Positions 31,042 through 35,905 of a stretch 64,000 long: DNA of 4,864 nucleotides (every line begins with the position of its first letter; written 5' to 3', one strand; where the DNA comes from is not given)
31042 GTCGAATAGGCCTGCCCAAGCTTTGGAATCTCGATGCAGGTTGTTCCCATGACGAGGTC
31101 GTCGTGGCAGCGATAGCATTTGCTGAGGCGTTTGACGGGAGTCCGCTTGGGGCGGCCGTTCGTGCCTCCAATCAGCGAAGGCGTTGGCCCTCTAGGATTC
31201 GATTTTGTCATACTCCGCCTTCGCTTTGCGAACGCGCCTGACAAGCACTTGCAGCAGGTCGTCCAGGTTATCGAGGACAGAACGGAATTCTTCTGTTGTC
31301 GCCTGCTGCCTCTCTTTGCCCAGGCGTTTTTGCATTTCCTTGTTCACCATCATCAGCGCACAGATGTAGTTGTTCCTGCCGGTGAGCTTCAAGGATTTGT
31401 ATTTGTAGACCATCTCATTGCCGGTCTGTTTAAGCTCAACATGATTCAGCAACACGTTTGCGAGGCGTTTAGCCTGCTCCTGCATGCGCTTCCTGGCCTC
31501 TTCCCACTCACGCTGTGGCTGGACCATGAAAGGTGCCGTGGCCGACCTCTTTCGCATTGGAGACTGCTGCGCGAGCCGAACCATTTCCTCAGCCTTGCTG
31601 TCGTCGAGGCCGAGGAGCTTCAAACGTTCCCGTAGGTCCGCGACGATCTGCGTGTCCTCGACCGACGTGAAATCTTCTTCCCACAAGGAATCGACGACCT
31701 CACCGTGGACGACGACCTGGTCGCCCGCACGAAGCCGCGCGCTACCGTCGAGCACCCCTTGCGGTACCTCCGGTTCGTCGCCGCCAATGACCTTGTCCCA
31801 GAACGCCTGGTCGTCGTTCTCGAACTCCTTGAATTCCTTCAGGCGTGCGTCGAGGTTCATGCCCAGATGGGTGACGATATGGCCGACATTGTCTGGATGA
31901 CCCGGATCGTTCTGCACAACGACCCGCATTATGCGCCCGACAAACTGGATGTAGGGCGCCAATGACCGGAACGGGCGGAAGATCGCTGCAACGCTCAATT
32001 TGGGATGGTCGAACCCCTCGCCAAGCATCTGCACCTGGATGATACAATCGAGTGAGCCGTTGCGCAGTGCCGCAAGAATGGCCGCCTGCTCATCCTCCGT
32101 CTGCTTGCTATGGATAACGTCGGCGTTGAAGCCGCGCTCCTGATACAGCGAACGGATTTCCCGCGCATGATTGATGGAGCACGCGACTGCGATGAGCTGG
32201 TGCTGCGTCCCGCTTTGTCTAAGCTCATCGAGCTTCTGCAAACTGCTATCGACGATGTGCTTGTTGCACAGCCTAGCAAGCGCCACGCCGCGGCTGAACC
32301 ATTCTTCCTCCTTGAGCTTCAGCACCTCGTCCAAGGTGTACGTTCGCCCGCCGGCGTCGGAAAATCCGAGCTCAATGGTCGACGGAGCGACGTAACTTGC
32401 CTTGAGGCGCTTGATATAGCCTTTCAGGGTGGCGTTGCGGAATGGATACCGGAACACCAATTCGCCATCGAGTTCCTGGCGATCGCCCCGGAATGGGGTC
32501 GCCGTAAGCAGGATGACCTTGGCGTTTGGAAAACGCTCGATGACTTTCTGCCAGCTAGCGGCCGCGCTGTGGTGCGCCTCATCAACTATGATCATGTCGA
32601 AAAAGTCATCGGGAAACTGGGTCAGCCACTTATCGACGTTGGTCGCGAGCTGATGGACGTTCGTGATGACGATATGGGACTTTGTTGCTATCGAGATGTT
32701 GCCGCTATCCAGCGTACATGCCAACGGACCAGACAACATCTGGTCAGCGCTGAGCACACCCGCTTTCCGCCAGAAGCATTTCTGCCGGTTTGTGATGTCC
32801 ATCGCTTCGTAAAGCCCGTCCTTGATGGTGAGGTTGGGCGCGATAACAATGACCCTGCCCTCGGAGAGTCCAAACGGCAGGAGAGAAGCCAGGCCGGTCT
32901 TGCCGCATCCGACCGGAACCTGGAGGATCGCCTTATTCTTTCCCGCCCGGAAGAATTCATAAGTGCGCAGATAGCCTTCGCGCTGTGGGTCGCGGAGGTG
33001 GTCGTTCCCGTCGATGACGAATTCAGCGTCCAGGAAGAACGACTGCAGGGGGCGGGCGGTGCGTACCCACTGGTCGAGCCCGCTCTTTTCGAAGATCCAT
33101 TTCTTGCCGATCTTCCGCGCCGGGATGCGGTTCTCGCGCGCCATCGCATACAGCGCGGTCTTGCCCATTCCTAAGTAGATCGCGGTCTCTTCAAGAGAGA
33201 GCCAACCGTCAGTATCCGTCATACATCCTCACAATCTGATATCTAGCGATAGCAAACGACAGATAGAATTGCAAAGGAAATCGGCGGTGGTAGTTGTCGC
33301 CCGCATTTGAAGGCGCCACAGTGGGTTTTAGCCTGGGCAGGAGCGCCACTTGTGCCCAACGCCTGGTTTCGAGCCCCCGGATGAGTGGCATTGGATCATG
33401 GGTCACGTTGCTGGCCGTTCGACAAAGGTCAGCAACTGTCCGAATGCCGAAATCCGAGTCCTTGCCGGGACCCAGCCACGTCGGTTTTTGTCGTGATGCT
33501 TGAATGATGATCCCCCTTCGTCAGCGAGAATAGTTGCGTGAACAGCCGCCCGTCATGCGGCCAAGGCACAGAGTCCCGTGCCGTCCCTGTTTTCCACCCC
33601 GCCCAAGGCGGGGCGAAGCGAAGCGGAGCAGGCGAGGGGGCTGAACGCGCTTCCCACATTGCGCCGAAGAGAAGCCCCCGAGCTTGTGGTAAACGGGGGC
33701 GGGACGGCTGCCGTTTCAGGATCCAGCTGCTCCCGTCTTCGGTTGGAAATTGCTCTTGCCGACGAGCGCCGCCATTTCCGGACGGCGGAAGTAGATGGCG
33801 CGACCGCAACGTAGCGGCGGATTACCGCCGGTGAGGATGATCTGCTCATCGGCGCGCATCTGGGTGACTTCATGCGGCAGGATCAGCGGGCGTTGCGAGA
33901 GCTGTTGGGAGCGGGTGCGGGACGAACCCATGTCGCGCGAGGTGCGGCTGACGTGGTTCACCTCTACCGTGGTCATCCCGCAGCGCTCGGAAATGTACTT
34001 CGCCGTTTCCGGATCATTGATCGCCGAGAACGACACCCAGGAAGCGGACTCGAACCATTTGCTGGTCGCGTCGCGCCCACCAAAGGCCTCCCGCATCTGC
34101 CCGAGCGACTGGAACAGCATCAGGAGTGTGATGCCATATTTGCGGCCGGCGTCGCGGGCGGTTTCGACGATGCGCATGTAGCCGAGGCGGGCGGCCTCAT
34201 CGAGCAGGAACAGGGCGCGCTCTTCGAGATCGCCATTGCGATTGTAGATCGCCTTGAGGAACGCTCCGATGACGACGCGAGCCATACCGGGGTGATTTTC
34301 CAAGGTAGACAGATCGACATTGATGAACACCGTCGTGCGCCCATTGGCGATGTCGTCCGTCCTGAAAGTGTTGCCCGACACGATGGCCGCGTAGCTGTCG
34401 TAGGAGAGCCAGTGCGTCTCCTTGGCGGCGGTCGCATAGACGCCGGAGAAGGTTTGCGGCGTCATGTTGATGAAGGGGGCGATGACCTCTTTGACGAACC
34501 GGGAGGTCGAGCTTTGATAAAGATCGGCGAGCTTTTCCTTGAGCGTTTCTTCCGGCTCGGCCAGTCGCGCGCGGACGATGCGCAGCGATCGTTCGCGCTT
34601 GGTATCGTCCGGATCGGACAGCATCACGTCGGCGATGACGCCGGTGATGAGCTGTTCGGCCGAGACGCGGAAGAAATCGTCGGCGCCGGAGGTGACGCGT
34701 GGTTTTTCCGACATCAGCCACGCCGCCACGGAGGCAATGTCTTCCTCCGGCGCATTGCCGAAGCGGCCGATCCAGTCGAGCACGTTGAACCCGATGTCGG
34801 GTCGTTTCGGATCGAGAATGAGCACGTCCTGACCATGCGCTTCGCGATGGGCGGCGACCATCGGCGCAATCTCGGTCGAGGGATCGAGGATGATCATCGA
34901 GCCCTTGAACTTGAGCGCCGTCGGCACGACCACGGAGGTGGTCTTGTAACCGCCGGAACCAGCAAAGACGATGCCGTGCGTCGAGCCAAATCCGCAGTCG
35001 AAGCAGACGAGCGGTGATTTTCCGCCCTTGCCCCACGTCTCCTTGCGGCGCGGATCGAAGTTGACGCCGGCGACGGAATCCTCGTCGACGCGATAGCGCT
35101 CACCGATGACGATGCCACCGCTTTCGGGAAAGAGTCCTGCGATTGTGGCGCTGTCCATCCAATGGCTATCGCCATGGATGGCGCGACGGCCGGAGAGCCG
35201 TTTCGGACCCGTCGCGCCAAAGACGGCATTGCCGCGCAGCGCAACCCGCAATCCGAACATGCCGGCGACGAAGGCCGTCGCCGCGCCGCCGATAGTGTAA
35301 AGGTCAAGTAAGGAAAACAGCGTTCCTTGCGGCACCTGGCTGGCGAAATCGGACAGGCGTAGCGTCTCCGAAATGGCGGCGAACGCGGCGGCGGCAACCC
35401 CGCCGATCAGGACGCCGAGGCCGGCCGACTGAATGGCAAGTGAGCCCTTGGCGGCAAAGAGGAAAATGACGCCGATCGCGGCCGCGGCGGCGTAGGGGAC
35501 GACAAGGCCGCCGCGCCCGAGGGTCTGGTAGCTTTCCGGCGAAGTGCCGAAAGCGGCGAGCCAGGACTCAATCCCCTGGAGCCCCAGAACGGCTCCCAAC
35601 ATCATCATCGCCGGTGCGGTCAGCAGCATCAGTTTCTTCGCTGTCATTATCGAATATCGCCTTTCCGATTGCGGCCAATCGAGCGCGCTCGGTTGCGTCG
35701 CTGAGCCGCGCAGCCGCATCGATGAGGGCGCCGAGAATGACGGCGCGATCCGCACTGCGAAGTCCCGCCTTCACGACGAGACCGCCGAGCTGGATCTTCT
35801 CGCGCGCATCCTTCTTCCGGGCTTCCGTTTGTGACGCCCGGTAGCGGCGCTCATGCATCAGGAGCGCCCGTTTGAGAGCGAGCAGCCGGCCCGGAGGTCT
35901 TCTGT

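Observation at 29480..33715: Lower-GC islet between fic and traG encoding a DEDDh exonuclease-BRCT fusion, a Zn-ribbon protein and an excisionase-HTH-SF2 helicase fusion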

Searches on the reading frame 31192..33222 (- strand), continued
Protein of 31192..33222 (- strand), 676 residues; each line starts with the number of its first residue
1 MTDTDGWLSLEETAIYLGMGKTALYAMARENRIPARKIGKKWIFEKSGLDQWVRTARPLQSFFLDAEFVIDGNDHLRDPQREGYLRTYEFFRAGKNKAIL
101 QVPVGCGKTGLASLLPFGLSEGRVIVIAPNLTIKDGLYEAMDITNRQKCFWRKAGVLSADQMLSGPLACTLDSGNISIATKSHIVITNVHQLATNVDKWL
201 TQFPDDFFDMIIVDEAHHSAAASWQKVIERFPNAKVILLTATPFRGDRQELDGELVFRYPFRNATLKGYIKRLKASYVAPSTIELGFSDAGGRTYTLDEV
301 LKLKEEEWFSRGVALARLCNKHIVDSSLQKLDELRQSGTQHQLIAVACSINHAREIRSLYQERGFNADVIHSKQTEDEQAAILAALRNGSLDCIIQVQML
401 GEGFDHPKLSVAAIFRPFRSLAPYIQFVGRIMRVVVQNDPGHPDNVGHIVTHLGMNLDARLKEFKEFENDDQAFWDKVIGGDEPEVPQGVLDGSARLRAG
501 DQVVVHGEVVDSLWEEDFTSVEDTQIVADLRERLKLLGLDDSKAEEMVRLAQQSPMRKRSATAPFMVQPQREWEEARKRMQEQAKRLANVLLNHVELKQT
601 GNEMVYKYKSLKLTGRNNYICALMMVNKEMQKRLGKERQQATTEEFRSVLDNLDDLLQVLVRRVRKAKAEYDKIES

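Call 105: fold_search(model_id=the predicted structure, library=pdb)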
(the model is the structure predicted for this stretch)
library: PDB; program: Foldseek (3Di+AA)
matches with E <= 10: 1254; with E <= 0.001: 461
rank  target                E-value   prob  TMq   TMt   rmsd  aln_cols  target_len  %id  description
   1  6jde_A                1.4e-10  1.00  0.23  0.27  13.2       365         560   20  crystal structure of a DNA repair protein (released 2019-06-26)
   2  8h5y_A                2.4e-10  1.00  0.23  0.27  13.7       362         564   20  Crystal structure of RadD- ADP complex (released 2023-10-18)
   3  5tnu_A                6.6e-10  1.00  0.19  0.27  20.9       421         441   19  S. tokodaii XPB II crystal structure at 3.0 Angstrom resolution (released 2017-11-01)
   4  6p4o_A                7.0e-10  1.00  0.21  0.31  19.5       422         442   19  Complex of XPB helicase with Bax1 endonuclease from Sulfurisphaera tokodaii at 3.15 Angstroms resolution (released 2020-06-03)
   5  2v1x_A                7.4e-10  1.00  0.20  0.24  13.3       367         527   15  Crystal structure of human RECQ-like DNA helicase (released 2007-07-03)
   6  6jde_B                9.2e-10  1.00  0.23  0.26  13.5       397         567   20  crystal structure of a DNA repair protein (released 2019-06-26)
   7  8h5y_B                1.4e-09  1.00  0.21  0.25  14.7       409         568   22  Crystal structure of RadD- ADP complex (released 2023-10-18)
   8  2vso_A                1.7e-09  1.00  0.21  0.34  12.5       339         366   16  Crystal Structure of a Translation Initiation Complex (released 2008-06-24)
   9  2hxy_A                1.9e-09  1.00  0.19  0.32  19.8       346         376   14  Crystal structure of human apo-eIF4AIII (released 2006-08-15)
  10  6p4o_C                2.1e-09  1.00  0.21  0.30  19.3       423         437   18  Complex of XPB helicase with Bax1 endonuclease from Sulfurisphaera tokodaii at 3.15 Angstroms resolution (released 2020-06-03)
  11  7r7j_A                2.5e-09  1.00  0.25  0.28  13.6       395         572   20  Crystal structure of RadD with ADP (released 2022-04-13)
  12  1fuu_B                3.0e-09  1.00  0.22  0.36  17.3       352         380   16  YEAST INITIATION FACTOR 4A (released 2000-11-29)
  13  9dts_B                3.0e-09  1.00  0.21  0.34  12.3       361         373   13  Crystal structure of the human eIF4A1/AMPPNP/amidino-rocaglate/polypurine RNA complex (released 2025-03-12)
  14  9avr_A                3.3e-09  1.00  0.22  0.37  11.4       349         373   13  Human eIF4A-1 in complex with AMP-PNP, RNA, and the inhibitor silvestrol (released 2024-10-23)
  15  1xtj                  4.9e-09  1.00  0.22  0.37  13.8       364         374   15  structure of human UAP56 in complex with ADP (released 2004-12-14)
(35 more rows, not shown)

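Call 108: find_related_loci(query=window:31192-33222:-, collection=viral_contigs, flank=8000)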
Query window:31192-33222:- (676 aa) in viral_contigs; peptide patterns used: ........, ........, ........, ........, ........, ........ (x = any residue, [..] = any of these).
7 stretches matched a pattern; 2 encode a relative of the query (tblastn E <= 1e-3); 2 distinct loci.
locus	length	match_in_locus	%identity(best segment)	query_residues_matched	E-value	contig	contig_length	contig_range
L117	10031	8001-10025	95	1-675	0e+0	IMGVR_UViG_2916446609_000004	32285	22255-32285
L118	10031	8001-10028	95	1-676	0e+0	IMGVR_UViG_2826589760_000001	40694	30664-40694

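Call 109: search_protein_families(library=pfam, proteins=[L035:12275-12748:+, L114:4293-4742:+, L116:6891-7220:+, L014:7371-7994:-, L013:6479-7993:-, L004:5014-5715:-, L003:4937-5527:+], max_evalue=0.01)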
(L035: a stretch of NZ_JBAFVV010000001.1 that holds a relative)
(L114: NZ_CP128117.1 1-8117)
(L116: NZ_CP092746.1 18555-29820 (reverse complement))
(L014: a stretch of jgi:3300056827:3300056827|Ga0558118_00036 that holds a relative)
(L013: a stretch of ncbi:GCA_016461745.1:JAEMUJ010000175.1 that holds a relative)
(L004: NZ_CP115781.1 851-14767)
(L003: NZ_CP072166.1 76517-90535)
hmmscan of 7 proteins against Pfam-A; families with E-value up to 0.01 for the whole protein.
L035:12275-12748:+ (158 aa): 0 families

L114:4293-4742:+ (150 aa): 1 family
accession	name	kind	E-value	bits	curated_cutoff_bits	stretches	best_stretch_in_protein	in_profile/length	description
PF09372.15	PRANC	-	0.0051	17.6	25.8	1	61-144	10-91/97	PRANC domain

L116:6891-7220:+ (110 aa): 2 families
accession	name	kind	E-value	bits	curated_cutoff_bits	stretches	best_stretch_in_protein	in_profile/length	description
PF12998.12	ING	-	0.007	17.3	23.9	0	66-107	26-67/102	Inhibitor of growth proteins N-terminal histone-binding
PF16146.10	DUF4854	-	0.0093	16.8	28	0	53-98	32-77/102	Domain of unknown function (DUF4854)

L014:7371-7994:- (207 aa): 0 families

L013:6479-7993:- (504 aa): 0 families

L004:5014-5715:- (233 aa): 0 families

L003:4937-5527:+ (197 aa): 0 families

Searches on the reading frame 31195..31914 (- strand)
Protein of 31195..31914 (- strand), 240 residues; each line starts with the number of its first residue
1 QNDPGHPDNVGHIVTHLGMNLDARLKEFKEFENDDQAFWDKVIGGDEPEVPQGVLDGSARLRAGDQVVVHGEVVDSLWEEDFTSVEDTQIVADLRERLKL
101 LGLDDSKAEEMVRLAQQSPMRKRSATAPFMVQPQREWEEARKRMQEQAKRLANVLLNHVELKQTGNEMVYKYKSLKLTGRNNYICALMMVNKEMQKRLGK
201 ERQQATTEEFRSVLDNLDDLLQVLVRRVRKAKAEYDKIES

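Call 68: search_solved_structures(query=A4, max_evalue=10)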
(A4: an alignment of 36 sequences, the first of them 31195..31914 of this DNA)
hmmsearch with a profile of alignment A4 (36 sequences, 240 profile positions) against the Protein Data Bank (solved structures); distinct sequences matched with E-value up to 10: 5.
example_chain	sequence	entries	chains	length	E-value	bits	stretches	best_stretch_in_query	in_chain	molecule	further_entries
29vf_X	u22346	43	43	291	0.12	15.1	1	94-156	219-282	Transcription initiation factor IIE subunit beta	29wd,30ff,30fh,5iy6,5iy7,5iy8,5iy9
3nrk_A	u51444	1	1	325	0.17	14.6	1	67-115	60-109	LIC12922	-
3ce9_A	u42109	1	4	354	0.19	14.5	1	66-106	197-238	Glycerol dehydrogenase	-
5cwb_A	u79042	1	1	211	0.29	13.9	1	52-122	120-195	Designed helical repeat protein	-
6iug_A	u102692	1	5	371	1.7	11.3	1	81-116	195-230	pollen F-actin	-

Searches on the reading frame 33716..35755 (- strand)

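Call 3: search_protein_families(library=pfam, proteins=[window:33716-35755:-], max_evalue=0.01)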
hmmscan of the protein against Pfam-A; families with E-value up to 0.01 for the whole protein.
window:33716-35755:- (679 aa): 3 families
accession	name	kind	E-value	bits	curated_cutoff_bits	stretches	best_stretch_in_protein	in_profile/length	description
PF02534.20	T4SS-DNA_transf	-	5e-137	458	20.1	1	199-672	2-462/468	Type IV secretory system Conjugative DNA transfer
PF12696.13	TraG-D_C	-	3.1e-28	98.7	22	1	514-634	2-125/126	TraM recognition site of TraD and TraG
PF10412.15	TrwB_AAD_bind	-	3.3e-18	66.2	20.5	1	337-641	87-374/387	Type IV secretion-system coupling protein DNA-binding domain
